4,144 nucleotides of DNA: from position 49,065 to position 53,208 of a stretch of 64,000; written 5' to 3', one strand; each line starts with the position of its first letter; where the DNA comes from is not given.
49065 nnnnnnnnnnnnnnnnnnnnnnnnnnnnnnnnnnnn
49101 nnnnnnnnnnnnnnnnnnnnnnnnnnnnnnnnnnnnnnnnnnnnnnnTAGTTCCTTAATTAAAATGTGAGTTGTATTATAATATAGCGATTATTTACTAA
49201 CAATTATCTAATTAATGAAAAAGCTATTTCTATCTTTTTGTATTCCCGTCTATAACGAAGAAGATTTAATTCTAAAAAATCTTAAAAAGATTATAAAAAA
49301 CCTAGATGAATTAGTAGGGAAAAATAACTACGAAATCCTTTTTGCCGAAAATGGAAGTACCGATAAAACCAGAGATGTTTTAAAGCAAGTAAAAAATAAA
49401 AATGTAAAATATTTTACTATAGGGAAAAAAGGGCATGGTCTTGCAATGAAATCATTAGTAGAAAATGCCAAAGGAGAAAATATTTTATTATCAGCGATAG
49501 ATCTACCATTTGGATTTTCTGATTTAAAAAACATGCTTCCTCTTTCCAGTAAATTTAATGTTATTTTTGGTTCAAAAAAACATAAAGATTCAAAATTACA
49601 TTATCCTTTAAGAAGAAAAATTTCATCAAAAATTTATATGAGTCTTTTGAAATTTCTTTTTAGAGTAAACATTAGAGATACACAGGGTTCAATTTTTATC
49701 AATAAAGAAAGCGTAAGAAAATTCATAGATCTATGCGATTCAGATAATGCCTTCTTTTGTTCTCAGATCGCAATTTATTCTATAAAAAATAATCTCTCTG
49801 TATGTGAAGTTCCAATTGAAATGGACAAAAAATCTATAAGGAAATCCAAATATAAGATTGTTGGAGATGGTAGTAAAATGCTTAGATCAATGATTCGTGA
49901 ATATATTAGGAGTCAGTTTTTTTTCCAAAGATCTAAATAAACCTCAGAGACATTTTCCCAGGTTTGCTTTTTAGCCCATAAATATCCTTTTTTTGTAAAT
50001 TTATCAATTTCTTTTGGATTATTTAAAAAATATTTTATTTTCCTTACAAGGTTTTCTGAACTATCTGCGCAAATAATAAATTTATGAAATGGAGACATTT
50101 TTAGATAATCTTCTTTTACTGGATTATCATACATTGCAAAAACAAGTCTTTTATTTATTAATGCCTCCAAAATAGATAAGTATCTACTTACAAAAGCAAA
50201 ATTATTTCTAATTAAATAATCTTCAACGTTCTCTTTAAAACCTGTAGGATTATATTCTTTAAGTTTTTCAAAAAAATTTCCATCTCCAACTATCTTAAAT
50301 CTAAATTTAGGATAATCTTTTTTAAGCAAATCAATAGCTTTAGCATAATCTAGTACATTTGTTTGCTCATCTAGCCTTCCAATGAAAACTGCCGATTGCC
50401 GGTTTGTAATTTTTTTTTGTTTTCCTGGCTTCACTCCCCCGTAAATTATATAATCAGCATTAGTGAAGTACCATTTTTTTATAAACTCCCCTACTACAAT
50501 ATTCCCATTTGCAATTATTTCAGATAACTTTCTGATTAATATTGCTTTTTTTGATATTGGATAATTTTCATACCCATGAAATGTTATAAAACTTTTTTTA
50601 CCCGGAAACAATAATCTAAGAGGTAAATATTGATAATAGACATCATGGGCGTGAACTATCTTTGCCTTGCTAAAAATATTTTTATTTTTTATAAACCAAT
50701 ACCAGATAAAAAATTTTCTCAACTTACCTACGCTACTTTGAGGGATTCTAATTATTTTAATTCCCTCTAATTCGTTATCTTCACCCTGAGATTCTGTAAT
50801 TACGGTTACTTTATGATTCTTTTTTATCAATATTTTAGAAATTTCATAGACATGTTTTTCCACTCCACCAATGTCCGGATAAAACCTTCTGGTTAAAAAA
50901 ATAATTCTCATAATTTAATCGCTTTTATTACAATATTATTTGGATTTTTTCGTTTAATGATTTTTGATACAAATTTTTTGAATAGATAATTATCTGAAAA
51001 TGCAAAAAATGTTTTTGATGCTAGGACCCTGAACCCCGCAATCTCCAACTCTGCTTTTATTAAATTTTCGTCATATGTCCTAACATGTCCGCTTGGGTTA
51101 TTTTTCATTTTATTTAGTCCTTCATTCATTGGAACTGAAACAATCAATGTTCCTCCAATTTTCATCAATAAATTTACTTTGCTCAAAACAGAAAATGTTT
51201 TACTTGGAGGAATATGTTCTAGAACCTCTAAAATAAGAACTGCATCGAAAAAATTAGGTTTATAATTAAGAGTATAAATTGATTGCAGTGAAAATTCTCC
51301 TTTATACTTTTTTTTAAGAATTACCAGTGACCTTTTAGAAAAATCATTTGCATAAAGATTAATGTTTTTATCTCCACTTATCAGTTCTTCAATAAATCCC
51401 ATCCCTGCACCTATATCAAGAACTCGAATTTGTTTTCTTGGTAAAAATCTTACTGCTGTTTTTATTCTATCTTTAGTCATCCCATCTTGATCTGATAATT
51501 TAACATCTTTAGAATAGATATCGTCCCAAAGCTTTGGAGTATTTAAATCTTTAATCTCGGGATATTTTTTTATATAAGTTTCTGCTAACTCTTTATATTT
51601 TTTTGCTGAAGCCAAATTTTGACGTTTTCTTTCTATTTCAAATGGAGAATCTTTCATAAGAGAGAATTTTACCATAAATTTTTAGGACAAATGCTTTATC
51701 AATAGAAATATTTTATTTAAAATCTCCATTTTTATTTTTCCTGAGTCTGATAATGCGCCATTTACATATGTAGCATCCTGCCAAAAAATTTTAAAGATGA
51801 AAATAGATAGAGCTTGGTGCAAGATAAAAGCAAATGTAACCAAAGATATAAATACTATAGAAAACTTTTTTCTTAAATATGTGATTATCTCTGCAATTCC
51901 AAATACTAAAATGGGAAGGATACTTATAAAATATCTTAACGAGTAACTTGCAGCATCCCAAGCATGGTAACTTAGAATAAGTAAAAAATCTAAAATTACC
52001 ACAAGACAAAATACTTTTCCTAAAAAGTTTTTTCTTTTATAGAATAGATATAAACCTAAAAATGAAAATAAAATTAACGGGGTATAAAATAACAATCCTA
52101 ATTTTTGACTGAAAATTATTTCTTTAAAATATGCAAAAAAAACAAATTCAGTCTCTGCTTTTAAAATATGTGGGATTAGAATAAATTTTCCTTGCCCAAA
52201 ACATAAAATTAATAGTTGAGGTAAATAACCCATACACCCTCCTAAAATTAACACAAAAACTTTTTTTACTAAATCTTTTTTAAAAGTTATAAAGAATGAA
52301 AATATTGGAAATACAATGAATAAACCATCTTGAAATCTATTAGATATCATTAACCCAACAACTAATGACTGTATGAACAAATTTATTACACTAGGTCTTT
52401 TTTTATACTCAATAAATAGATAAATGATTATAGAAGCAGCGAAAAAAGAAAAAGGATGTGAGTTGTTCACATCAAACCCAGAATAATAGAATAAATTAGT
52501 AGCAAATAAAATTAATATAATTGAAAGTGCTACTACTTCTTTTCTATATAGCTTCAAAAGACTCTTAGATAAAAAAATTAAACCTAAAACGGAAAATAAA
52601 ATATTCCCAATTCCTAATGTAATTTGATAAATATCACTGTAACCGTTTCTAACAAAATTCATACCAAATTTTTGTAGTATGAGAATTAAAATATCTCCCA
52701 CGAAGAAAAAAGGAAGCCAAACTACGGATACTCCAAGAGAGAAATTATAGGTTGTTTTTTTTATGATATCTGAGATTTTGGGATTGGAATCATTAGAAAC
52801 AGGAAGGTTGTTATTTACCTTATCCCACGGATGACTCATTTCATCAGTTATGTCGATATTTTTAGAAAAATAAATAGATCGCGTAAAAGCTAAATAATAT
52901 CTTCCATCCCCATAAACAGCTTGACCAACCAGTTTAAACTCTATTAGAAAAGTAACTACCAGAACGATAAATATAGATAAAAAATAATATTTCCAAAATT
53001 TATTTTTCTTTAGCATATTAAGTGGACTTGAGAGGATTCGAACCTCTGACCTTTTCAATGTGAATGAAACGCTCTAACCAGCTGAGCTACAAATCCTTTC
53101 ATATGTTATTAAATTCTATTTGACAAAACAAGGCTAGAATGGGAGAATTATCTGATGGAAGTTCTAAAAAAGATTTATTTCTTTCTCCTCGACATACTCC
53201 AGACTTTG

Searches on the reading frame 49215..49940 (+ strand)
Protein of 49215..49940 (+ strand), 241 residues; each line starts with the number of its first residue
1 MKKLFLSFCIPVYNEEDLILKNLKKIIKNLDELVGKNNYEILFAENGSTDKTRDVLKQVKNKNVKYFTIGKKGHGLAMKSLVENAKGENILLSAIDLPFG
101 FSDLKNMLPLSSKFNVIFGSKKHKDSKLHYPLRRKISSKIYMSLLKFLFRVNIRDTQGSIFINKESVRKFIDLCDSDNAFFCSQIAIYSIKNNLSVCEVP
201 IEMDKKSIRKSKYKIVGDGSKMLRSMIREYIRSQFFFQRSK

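Call 5: search_protein_families(library=ncbifam, proteins=[window:49215-49940:+], max_evalue=0.01)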
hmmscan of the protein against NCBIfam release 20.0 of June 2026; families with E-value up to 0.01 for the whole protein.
window:49215-49940:+ (241 aa): 10 families
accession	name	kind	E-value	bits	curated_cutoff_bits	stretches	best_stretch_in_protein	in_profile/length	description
NF047588.1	GlcsyltransPgfSStrep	equivalog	2e-12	47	500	1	6-173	3-170/308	glycosyltransferase PgfS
TIGR04283.1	glyco_like_mftF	equivalog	1.9e-07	30.9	182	1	6-91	1-77/221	TIGR04283 family arsenosugar biosynthesis glycosyltransferase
TIGR04182.1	glyco_TIGR04182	equivalog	3e-07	30.1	325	1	9-230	5-218/293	S-layer glycoprotein N-glycosyltransferase AglJ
TIGR03937.1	PgaC_IcaA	equivalog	4.9e-07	29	422.3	1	6-90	47-129/407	poly-beta-1,6-N-acetyl-D-glucosamine synthase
NF038302.1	EPS_HpsE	equivalog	2.3e-06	26.8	300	1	6-90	3-90/307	hormogonium polysaccharide biosynthesis glycosyltransferase HpsE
NF007986.1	PRK10714.1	equivalog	2.6e-05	23.4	529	1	6-63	8-63/316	undecaprenyl-phosphate 4-deoxy-4-formamido-L-arabinose transferase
NF007482.0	PRK10073.1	equivalog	8.5e-05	21.7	423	1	5-96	7-95/334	glycosyltransferase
NF041875.1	EPS_EpsD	equivalog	0.0022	17.5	370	1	6-92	1-85/325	exopolysaccharide biosynthesis glycosyltransferase EpsD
NF047683.1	TeichurnBiosyTuaG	equivalog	0.0034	17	400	1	5-88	7-88/252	teichuronic acid biosynthesis protein TuaG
NF058614.1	PPMAGASynPpgS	equivalog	0.0038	16.7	370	1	9-214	5-207/226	polyprenyl-phospho-N-acetylgalactosaminyl synthase PpgS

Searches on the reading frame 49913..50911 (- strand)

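Call 35: search_protein_families(library=pfam, proteins=[window:49913-50911:-], max_evalue=0.001)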
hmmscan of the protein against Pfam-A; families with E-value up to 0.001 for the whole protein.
window:49913-50911:- (332 aa): 3 families
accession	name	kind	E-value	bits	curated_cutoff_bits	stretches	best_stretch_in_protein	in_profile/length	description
PF13439.12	Glyco_transf_4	-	5.9e-14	52.9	28.5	1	14-149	1-149/170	Glycosyltransferase Family 4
PF00534.26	Glycos_transf_1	-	4.7e-09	36.4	26.4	1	164-311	8-171/172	Glycosyl transferases group 1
PF13692.12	Glyco_trans_1_4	-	7.4e-05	23.5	27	1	173-229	3-61/142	Glycosyl transferases group 1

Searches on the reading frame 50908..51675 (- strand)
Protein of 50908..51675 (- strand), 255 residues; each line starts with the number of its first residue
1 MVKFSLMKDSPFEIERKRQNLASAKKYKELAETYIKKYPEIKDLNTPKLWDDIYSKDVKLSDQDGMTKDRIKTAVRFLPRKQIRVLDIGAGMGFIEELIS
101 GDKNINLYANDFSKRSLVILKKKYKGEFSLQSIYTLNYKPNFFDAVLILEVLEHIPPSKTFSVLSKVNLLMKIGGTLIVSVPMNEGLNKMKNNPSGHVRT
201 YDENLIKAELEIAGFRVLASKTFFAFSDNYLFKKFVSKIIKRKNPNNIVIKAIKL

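Call 35: search_protein_families(library=pfam, proteins=[window:50908-51675:-], max_evalue=0.001)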
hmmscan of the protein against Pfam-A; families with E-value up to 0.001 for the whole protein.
window:50908-51675:- (255 aa): 5 families
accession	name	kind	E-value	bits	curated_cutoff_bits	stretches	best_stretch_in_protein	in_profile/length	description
PF08241.18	Methyltransf_11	-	7.3e-09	36.6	21.2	1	86-178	1-94/95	Methyltransferase domain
PF13489.12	Methyltransf_23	-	8.1e-09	35.9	27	1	76-219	15-163/164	Methyltransferase domain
PF13649.12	Methyltransf_25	-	1.7e-08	35.5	27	1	85-175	1-97/97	Methyltransferase domain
PF08242.18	Methyltransf_12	-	2e-06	28.9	30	1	86-177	1-98/98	Methyltransferase domain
PF13847.12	Methyltransf_31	-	5e-06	26.7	27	1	80-192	2-124/145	Methyltransferase domain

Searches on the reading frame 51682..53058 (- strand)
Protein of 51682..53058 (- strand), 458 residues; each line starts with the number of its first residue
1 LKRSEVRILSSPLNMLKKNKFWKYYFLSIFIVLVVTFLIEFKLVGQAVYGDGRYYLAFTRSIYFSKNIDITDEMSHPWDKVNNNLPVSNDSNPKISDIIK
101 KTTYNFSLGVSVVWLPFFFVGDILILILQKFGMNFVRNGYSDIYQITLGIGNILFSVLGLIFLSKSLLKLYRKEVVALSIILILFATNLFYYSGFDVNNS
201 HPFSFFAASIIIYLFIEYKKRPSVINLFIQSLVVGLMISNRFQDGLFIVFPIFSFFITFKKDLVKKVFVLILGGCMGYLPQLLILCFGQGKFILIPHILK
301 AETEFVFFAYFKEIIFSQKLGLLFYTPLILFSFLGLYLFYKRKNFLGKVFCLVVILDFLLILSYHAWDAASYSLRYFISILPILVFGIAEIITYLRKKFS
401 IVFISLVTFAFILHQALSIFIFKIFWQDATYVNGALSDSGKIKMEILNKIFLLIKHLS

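Call 4: search_protein_families(library=pfam, proteins=[window:51682-53058:-], max_evalue=0.01)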
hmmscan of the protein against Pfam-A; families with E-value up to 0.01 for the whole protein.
window:51682-53058:- (458 aa): 0 families

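Call 5: search_protein_families(library=ncbifam, proteins=[window:51682-53058:-], max_evalue=0.01)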
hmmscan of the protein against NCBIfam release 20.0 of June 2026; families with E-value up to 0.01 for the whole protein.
window:51682-53058:- (458 aa): 1 family
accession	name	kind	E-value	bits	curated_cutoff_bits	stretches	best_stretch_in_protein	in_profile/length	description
NF047440.1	LA3751_2_3_fam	subfamily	6.4e-07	28.5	200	1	152-423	105-387/460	LA_3751/LA_3752 family putative glycosyltransferase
